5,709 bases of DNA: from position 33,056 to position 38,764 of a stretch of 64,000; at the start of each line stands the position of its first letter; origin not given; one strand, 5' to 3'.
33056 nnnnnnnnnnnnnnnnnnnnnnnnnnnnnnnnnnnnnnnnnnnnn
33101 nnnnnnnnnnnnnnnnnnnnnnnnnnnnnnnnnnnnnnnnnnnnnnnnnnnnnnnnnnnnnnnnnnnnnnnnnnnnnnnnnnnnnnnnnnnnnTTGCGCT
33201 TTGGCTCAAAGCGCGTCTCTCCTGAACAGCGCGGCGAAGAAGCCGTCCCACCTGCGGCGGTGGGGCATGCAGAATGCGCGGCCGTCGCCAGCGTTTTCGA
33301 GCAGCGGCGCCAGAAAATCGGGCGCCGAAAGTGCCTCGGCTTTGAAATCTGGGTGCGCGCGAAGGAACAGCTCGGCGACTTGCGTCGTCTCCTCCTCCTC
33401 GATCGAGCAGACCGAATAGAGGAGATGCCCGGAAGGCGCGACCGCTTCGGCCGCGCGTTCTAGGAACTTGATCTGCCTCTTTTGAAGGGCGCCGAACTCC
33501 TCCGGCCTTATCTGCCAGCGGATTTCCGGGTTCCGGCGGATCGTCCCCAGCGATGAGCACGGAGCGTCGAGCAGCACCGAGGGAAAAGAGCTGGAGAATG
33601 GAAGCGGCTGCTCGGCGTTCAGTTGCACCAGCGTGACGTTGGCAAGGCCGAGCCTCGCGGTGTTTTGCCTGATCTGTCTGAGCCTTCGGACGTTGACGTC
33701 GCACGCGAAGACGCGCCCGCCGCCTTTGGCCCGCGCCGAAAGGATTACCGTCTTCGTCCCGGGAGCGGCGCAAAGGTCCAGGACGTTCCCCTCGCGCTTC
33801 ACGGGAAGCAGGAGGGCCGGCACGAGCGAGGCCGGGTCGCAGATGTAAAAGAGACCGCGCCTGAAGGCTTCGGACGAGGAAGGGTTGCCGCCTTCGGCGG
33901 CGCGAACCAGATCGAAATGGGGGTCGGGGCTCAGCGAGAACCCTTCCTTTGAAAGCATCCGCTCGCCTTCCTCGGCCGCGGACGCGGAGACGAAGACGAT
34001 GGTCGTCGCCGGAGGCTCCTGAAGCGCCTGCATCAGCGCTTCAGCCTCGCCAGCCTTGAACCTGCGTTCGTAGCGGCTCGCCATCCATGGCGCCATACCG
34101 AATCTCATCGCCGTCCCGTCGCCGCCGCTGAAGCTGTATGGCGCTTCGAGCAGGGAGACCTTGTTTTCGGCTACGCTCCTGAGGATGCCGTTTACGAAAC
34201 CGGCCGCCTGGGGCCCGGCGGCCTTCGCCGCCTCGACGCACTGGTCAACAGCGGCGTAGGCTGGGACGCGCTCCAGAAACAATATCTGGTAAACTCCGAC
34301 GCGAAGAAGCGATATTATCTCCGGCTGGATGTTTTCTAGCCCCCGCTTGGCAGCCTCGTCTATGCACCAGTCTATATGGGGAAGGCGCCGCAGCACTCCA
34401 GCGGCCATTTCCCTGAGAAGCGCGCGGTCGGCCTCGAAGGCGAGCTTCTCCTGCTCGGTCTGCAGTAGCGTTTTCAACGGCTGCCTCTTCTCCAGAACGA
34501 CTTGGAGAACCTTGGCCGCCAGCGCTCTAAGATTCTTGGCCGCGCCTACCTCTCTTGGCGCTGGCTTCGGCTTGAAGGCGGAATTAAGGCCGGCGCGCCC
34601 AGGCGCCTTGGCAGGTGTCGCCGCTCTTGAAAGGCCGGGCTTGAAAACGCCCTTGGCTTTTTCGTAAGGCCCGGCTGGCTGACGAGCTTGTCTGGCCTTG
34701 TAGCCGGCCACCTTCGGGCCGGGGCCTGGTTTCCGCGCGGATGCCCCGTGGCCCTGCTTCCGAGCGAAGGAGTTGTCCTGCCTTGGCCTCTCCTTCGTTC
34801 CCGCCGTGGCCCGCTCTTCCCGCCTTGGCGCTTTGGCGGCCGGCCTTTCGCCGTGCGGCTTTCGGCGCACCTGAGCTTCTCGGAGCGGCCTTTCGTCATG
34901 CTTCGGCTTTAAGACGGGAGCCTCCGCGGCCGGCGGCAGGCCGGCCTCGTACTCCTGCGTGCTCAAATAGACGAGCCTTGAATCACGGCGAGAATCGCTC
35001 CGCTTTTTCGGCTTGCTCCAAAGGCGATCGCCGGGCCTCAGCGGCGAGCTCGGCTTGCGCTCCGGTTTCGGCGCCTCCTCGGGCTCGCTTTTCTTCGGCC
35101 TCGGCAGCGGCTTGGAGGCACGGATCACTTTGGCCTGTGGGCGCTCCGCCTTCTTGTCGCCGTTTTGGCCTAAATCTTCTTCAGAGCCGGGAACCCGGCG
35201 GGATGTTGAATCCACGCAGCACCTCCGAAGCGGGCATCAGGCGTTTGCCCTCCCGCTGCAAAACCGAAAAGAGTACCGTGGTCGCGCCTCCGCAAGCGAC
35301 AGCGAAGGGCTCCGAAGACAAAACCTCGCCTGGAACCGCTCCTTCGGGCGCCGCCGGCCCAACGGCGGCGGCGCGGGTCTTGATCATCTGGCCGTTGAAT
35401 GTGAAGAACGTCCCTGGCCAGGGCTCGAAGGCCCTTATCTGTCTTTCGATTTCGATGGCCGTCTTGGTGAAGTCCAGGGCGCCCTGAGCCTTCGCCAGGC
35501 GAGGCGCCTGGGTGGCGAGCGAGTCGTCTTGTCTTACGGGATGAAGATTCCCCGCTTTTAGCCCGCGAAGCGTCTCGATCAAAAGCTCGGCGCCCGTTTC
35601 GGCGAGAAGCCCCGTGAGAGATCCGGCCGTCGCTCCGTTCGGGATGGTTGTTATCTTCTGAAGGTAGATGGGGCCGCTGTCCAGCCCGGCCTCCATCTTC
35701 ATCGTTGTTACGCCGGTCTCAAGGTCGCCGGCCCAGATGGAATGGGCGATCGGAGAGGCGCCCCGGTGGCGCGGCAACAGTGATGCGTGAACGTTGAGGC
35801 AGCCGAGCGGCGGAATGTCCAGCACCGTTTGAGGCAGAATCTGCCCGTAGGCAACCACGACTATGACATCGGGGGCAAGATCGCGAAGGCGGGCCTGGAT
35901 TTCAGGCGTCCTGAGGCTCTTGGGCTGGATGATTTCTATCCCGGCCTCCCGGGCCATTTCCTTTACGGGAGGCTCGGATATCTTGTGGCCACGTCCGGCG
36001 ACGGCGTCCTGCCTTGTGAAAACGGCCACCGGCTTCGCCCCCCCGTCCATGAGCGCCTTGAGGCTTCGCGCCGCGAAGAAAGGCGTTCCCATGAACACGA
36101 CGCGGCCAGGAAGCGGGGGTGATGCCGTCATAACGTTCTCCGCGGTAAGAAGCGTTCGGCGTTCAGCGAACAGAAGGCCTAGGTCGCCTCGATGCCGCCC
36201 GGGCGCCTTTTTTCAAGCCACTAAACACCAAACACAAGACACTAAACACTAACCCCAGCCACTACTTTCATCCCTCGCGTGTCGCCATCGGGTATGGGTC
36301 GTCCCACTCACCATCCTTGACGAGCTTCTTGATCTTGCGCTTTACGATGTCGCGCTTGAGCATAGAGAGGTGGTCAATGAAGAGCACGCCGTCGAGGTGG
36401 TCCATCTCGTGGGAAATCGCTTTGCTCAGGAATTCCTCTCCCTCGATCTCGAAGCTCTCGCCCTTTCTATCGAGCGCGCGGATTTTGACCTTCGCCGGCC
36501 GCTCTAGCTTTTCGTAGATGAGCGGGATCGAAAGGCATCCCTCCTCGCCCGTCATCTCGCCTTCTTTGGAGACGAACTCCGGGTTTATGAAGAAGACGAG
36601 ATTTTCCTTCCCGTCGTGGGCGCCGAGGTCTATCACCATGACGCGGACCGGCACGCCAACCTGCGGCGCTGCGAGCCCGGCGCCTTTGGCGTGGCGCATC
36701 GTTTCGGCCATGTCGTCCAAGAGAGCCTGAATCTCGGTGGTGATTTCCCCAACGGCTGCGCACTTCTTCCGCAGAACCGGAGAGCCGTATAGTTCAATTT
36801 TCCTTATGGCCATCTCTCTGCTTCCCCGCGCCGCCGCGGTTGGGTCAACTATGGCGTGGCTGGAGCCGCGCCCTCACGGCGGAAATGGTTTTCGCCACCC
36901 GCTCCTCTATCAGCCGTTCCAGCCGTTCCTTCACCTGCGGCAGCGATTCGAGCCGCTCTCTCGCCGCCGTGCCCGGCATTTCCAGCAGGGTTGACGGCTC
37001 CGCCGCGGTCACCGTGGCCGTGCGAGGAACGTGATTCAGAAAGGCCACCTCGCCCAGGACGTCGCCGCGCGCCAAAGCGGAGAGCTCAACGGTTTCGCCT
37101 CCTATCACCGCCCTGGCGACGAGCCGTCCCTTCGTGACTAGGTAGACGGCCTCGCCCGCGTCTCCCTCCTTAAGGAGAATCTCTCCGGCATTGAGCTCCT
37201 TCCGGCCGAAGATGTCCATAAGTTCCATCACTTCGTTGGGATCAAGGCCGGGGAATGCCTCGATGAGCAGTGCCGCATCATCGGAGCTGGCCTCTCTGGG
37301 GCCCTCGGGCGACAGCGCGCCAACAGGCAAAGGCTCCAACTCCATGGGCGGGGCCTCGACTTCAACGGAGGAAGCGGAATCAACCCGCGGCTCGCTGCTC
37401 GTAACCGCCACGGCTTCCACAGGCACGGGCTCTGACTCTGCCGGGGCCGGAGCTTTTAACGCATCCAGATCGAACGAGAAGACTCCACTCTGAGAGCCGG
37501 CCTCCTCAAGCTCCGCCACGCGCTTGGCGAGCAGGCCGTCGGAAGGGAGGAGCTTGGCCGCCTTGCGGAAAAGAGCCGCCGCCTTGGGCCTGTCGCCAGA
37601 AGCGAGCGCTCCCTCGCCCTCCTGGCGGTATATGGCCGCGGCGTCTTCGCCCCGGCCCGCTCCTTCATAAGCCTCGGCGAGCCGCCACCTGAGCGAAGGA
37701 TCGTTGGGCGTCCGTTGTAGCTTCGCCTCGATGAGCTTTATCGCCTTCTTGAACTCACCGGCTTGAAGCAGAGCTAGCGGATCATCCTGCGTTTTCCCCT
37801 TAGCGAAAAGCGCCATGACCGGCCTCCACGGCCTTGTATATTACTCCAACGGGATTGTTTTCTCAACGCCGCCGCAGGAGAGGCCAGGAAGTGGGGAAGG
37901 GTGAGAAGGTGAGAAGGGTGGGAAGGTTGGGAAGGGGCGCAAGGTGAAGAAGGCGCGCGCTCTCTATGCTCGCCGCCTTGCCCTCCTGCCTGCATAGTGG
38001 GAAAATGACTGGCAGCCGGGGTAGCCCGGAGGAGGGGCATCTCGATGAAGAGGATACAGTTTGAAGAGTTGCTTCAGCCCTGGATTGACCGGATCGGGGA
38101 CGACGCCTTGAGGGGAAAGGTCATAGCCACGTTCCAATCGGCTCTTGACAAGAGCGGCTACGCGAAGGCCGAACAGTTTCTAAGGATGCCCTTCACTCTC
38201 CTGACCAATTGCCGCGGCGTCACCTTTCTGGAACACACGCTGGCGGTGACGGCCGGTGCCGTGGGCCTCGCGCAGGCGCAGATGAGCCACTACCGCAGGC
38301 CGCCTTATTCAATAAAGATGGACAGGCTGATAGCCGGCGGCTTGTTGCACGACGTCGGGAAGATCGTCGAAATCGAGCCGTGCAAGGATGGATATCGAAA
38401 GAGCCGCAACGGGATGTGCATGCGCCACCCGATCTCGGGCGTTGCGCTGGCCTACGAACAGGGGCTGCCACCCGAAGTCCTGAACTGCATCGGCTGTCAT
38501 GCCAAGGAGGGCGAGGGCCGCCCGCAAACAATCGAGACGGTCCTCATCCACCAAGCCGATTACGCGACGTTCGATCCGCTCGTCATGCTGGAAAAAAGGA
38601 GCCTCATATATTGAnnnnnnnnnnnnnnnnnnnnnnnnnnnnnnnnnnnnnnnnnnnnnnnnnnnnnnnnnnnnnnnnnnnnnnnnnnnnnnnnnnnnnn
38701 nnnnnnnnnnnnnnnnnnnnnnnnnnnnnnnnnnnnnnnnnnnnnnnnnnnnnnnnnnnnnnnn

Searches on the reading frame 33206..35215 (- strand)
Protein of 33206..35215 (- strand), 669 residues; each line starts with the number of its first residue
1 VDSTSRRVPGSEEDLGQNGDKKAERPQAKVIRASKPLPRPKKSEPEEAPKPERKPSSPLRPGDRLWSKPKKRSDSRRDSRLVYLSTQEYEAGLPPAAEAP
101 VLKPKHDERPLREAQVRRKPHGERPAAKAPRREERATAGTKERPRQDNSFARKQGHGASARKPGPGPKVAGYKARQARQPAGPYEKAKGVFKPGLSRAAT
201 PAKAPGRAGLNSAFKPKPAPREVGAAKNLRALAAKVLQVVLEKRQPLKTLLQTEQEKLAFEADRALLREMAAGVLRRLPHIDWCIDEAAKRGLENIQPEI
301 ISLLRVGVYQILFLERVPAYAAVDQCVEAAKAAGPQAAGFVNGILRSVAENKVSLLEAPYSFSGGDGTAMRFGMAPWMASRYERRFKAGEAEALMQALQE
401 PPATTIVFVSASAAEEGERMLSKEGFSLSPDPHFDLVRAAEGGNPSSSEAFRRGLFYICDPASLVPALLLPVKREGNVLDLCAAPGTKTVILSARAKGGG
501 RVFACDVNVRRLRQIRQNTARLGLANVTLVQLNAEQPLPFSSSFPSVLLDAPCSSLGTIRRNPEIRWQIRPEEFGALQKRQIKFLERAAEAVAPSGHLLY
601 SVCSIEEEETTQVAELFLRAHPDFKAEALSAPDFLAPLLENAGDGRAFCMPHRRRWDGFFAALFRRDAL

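Call 90: search_protein_families(library=pfam, proteins=[window:33206-35215:-], max_evalue=0.001)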
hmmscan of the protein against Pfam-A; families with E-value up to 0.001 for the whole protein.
window:33206-35215:- (669 aa): 6 families
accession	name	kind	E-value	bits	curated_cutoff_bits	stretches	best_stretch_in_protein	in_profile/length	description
PF01189.24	Methyltr_RsmB-F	-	1.7e-45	155.6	27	1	469-664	3-198/199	16S rRNA methyltransferase RsmB/F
PF01029.23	NusB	-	2e-28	99.8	23.1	1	228-349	2-132/133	NusB family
PF13847.12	Methyltransf_31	-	3.1e-08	33.8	27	1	475-615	4-124/145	Methyltransferase domain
PF13649.12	Methyltransf_25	-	7.8e-06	26.9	27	1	478-548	1-69/97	Methyltransferase domain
PF01728.25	FtsJ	-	5.4e-05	23.6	24.1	1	473-537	20-78/181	FtsJ-like methyltransferase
PF01209.24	Ubie_methyltran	-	0.0002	21.2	20.1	1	472-541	45-113/233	ubiE/COQ5 methyltransferase family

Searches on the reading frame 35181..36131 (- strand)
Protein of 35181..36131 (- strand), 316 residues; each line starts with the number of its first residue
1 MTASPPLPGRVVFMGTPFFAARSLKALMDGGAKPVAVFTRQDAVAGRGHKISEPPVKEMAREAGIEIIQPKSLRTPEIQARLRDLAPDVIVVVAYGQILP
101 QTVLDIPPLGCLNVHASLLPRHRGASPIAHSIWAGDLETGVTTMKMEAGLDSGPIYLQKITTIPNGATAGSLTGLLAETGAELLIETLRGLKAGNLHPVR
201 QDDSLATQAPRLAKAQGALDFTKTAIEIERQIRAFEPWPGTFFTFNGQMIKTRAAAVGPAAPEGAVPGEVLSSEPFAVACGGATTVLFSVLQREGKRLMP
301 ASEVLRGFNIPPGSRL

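Call 90: search_protein_families(library=pfam, proteins=[window:35181-36131:-], max_evalue=0.001)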
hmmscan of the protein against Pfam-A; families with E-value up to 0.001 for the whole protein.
window:35181-36131:- (316 aa): 2 families
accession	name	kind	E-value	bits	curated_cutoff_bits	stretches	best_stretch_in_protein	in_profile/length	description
PF00551.24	Formyl_trans_N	-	2.8e-42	145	26.1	1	10-188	2-181/181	Formyl transferase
PF02911.23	Formyl_trans_C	-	3.4e-21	75.7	21.1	1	212-309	2-100/100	Formyl transferase, C-terminal domain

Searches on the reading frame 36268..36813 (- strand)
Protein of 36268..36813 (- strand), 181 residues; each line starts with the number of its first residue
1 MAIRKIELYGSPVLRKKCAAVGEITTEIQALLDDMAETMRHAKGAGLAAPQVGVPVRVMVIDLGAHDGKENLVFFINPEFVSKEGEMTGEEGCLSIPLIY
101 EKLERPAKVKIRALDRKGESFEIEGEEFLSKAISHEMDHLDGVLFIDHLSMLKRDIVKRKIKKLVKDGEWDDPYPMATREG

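Call 90: search_protein_families(library=pfam, proteins=[window:36268-36813:-], max_evalue=0.001)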
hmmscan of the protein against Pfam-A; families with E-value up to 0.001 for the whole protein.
window:36268-36813:- (181 aa): 1 family
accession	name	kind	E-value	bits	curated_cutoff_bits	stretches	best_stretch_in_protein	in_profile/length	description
PF01327.26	Pep_deformylase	-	2.5e-49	167.3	22.8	1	3-154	1-155/156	Polypeptide deformylase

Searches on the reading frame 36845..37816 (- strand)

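Call 46: search_protein_families(library=pfam, proteins=[window:36845-37816:-], max_evalue=0.01)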
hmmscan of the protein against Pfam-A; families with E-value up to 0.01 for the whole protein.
window:36845-37816:- (323 aa): 8 families
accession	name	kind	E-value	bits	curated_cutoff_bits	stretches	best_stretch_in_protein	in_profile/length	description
PF00027.35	cNMP_binding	-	8.1e-17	61.4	27.5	1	206-287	2-84/89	Cyclic nucleotide-binding domain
PF14559.12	TPR_19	-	1.4e-07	32.2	25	1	16-63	1-48/68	Tetratricopeptide repeat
PF13432.12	TPR_16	-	1.1e-06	29.4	32.7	1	15-65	6-56/65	Tetratricopeptide repeat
PF13428.12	TPR_14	-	4.4e-06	27.3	23.5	1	15-49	10-44/44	Tetratricopeptide repeat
PF13176.12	TPR_7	-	3.1e-05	24.2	27.9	0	46-65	5-24/36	Tetratricopeptide repeat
PF07719.23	TPR_2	-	0.00011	22.5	27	0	60-92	1-33/34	Tetratricopeptide repeat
PF07721.20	TPR_4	-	0.0027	18.6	27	0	41-65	2-26/26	Tetratricopeptide repeat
PF13429.12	TPR_15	-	0.0095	15.8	26.2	0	15-65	223-273/280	Tetratricopeptide repeat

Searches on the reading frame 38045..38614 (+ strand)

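Call 46: search_protein_families(library=pfam, proteins=[window:38045-38614:+], max_evalue=0.01)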
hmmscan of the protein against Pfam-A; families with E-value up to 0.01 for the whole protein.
window:38045-38614:+ (189 aa): 1 family
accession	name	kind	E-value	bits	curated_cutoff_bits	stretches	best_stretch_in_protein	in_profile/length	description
PF01966.28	HD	-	4.6e-11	43.5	22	1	62-173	2-112/116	HD domain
